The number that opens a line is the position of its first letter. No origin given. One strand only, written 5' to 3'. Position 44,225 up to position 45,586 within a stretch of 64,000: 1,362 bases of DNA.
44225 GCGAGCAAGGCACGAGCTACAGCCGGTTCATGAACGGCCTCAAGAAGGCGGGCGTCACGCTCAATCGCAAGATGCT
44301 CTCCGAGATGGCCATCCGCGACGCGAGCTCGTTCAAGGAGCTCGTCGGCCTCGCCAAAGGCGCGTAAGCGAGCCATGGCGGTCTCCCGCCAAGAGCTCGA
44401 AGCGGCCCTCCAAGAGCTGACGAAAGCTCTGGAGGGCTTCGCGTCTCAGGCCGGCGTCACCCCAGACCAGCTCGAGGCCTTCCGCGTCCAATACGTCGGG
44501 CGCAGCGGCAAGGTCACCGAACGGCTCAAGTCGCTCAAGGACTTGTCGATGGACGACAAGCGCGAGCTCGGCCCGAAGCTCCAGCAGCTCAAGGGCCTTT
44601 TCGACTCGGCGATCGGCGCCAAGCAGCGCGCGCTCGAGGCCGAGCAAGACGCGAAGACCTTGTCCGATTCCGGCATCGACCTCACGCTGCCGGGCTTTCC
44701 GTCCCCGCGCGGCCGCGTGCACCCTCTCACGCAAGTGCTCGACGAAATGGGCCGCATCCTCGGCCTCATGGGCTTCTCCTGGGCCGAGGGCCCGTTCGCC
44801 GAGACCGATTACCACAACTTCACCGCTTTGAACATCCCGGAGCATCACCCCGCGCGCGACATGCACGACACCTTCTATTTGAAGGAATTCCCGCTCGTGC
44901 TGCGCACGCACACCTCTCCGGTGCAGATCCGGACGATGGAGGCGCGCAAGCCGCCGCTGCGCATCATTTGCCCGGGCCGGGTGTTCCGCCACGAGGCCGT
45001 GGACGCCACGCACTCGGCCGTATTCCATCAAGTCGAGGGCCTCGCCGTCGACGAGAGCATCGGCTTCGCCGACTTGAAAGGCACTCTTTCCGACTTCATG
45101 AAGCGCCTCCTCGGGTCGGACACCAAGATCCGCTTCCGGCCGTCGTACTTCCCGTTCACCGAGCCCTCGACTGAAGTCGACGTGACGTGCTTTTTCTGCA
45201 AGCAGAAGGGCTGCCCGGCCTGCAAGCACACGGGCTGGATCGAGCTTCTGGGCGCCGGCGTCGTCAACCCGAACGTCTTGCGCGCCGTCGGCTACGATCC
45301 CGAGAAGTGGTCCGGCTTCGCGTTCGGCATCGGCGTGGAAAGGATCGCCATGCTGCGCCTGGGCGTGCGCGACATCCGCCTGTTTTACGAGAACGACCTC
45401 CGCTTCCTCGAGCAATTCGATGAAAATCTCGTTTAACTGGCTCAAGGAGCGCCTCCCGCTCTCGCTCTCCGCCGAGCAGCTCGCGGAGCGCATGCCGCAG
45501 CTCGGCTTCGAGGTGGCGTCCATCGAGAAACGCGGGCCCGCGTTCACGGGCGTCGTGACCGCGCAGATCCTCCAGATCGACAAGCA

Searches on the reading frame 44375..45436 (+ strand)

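Call 24: search_protein_families(library=pfam, proteins=[window:44375-45436:+], max_evalue=0.001)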
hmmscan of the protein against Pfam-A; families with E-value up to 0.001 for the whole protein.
window:44375-45436:+ (353 aa): 2 families
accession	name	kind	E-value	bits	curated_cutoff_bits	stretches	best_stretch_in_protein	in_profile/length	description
PF01409.25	tRNA-synt_2d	-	1e-100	336.7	19.8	1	101-348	2-246/246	tRNA synthetases class II core domain (F)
PF02912.23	Phe_tRNA-synt_N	-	1.4e-15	57.4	22.3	1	29-96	2-69/69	Aminoacyl tRNA synthetase class II, N-terminal domain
